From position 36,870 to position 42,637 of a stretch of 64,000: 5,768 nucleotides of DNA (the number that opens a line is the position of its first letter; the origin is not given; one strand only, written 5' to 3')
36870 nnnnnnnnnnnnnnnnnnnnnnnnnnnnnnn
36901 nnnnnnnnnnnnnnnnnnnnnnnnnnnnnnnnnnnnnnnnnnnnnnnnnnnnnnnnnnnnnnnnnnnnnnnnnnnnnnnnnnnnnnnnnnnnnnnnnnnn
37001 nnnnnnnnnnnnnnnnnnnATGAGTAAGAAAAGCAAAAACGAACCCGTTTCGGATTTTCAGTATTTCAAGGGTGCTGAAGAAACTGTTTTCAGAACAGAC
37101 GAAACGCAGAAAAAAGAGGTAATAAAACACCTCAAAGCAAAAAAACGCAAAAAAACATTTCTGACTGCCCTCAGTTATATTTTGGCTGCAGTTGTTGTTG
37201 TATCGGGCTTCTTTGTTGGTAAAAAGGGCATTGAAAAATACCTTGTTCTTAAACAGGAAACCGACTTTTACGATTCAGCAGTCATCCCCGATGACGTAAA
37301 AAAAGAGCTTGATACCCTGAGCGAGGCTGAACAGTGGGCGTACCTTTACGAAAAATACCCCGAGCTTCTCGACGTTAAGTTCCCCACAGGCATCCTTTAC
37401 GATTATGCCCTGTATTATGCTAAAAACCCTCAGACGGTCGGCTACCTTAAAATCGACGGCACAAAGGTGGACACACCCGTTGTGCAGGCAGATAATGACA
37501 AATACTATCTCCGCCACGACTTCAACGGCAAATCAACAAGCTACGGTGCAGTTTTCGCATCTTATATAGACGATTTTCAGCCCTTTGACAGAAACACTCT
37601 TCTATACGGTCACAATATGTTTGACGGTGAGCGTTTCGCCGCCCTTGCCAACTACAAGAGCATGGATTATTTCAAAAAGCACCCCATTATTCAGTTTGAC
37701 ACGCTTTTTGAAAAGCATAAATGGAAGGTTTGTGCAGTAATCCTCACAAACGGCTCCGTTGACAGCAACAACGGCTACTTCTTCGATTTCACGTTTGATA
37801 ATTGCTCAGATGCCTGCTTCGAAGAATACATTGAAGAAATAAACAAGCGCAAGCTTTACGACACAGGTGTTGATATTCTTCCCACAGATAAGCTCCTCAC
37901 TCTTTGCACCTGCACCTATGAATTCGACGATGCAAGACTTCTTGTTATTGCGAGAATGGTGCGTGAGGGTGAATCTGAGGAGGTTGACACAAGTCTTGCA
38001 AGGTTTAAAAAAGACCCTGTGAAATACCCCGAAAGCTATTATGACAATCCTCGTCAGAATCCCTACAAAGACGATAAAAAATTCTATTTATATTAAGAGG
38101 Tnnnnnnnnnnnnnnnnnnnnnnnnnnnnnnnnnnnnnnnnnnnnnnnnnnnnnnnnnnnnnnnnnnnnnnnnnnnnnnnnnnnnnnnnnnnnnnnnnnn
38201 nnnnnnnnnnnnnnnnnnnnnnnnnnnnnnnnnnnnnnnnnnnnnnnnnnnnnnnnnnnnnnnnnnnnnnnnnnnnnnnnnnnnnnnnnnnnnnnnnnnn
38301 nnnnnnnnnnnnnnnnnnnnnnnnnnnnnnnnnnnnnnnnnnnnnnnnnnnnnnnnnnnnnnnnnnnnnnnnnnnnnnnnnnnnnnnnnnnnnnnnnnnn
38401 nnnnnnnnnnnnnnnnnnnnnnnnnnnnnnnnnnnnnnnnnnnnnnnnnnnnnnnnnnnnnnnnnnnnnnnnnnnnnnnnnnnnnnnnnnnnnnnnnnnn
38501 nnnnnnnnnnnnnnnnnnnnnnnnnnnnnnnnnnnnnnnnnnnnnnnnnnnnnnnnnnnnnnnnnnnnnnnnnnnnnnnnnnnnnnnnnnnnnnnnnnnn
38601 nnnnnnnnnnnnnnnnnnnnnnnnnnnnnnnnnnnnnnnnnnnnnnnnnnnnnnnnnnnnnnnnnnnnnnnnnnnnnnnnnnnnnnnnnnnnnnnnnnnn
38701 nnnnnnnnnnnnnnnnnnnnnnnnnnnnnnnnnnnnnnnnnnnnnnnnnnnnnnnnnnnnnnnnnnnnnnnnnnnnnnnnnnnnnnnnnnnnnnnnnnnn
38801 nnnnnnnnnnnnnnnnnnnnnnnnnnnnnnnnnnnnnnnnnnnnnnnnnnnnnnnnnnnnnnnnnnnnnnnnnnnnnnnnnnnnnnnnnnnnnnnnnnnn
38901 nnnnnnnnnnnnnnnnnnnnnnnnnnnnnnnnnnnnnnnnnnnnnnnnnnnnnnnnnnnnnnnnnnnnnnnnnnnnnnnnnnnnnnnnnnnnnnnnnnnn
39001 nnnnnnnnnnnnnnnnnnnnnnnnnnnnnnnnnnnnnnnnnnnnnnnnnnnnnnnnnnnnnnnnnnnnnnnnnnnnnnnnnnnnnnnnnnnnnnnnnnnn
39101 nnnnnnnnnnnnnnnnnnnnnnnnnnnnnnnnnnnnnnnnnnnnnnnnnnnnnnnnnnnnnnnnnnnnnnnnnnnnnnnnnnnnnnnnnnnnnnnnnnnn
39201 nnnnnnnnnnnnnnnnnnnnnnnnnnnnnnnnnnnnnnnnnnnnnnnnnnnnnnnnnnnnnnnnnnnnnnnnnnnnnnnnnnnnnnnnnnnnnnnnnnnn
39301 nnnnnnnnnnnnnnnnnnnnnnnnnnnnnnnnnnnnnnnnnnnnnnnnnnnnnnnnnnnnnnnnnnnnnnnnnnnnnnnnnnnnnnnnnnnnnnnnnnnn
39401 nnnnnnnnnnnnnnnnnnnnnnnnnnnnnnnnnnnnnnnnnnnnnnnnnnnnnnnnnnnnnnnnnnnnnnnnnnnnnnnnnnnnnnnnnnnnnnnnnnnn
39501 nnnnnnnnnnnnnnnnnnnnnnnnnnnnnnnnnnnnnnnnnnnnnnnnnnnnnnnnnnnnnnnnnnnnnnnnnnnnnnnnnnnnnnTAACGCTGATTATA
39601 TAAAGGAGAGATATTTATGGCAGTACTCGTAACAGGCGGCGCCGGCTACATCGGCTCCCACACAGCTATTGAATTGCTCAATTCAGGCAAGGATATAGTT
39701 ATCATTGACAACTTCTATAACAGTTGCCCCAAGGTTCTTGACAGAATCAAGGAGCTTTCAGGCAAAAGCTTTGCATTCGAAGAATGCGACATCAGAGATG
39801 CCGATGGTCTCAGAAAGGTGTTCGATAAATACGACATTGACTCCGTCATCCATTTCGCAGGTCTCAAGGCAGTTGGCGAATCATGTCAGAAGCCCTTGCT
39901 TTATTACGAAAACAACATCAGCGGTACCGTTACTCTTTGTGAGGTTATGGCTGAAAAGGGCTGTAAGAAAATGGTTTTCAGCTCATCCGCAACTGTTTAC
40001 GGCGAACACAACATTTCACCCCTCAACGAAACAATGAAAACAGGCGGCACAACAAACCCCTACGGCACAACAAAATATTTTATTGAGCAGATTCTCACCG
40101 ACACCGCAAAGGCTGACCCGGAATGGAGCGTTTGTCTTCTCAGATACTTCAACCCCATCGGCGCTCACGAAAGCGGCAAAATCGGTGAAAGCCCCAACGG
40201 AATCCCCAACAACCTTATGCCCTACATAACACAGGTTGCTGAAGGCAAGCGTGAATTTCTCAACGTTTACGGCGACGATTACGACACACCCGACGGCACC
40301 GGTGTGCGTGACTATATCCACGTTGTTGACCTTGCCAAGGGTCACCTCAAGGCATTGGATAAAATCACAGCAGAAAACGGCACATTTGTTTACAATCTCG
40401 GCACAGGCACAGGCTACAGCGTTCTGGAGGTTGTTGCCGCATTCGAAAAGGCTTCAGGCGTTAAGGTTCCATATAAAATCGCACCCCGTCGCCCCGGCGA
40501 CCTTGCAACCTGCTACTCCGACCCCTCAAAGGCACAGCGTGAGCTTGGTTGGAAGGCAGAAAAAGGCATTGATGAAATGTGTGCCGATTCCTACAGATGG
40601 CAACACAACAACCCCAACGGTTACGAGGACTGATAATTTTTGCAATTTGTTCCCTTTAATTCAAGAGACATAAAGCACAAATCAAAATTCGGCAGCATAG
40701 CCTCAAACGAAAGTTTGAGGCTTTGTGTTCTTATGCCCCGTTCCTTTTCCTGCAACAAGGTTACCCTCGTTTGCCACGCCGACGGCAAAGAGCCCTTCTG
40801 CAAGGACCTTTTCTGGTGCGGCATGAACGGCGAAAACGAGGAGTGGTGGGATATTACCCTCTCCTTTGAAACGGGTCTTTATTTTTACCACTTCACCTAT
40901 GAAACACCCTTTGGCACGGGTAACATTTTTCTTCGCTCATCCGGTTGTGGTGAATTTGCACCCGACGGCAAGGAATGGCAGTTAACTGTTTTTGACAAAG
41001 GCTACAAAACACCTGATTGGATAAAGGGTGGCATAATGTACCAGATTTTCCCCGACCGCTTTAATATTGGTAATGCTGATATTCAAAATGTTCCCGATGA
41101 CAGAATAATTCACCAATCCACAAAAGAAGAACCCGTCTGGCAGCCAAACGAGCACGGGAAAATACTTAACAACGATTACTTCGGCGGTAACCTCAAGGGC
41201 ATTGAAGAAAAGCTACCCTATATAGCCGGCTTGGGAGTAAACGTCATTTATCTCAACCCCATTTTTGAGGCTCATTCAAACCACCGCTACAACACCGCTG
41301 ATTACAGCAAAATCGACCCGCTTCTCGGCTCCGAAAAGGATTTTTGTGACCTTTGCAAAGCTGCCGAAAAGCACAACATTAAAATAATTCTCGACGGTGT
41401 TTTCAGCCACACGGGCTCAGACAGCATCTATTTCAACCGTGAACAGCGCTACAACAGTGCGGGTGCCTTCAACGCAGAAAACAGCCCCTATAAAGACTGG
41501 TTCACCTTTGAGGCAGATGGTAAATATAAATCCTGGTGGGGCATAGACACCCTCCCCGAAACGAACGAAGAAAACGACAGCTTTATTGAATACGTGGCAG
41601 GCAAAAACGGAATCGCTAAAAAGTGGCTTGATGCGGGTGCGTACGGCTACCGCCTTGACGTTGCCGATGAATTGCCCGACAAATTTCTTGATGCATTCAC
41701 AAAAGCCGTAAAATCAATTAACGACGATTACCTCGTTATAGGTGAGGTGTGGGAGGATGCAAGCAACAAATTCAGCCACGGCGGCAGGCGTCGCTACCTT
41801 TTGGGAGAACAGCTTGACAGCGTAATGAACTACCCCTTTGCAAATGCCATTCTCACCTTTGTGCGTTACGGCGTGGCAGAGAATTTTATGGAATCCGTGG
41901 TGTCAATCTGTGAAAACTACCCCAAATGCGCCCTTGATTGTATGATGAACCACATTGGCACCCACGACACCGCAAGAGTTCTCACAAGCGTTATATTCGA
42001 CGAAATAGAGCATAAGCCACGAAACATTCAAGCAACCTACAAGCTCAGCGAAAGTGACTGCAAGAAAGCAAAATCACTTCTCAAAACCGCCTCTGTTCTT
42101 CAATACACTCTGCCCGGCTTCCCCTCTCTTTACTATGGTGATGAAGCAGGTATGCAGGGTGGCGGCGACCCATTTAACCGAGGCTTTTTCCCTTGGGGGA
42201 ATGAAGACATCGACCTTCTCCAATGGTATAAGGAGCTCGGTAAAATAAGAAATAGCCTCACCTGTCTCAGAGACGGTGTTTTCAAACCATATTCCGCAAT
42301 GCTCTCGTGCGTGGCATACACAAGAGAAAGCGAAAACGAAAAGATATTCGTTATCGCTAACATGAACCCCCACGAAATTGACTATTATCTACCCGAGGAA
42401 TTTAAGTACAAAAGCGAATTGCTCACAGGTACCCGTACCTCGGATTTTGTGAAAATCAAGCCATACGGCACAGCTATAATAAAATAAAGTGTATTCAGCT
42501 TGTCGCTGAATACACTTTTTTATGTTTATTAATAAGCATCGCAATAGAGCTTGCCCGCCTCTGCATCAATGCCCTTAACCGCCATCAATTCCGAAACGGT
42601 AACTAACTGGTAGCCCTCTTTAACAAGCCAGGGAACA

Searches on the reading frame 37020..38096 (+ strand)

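Call 12: search_protein_families(library=pfam, proteins=[window:37020-38096:+], max_evalue=0.001)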
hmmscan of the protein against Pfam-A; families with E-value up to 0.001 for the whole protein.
window:37020-38096:+ (358 aa): 1 family
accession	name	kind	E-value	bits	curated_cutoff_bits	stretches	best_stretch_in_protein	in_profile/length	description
PF04203.18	Sortase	-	1.2e-08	35.2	26.6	1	143-314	1-125/125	Sortase domain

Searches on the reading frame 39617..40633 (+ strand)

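Call 12: search_protein_families(library=pfam, proteins=[window:39617-40633:+], max_evalue=0.001)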
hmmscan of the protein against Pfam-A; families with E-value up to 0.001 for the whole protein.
window:39617-40633:+ (338 aa): 10 families
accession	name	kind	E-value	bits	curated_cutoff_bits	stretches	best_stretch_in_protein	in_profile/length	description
PF16363.11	GDP_Man_Dehyd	-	2.1e-58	198.8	27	1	4-324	1-331/332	GDP-mannose 4,6 dehydratase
PF01370.27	Epimerase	-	1.8e-55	188.4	20.9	1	3-262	1-240/240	NAD dependent epimerase/dehydratase family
PF01073.25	3Beta_HSD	-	2.9e-16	59.8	22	1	4-160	1-157/280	3-beta hydroxysteroid dehydrogenase/isomerase family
PF02719.21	Polysacc_synt_2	-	9e-16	58.3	20.2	1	3-183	1-174/293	Polysaccharide biosynthesis protein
PF04321.23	RmlD_sub_bind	-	2.7e-10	40.2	27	1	1-163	1-139/287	RmlD substrate binding domain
PF00106.31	adh_short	-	8.2e-09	35.6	26.6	1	2-112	2-120/195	short chain dehydrogenase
PF08659.16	KR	-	3.8e-07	30.6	22.6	1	3-130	3-143/180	KR domain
PF07993.18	NAD_binding_4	-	8.8e-07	28.8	20.1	1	73-191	88-210/258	Male sterility protein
PF05368.20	NmrA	-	5.2e-05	23.4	27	0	3-128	5-111/298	NmrA-like family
PF03435.24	Sacchrp_dh_NADP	-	0.00087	20.1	25.1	0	8-81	5-76/129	Saccharopine dehydrogenase NADP binding domain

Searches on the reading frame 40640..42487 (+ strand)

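Call 12: search_protein_families(library=pfam, proteins=[window:40640-42487:+], max_evalue=0.001)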
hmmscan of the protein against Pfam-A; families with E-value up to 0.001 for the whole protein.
window:40640-42487:+ (615 aa): 3 families
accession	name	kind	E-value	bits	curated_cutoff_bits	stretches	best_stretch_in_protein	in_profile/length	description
PF00128.31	Alpha-amylase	-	3.1e-50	172.1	22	1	135-507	1-358/446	Alpha amylase, catalytic domain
PF23915.1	SusG_C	-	1.8e-05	25.4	27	1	558-609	2-58/62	Alpha-amylase SusG C-terminal domain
PF14701.12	hDGE_amylase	-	0.00088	18.9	27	0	183-284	19-125/439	Glycogen debranching enzyme, glucanotransferase domain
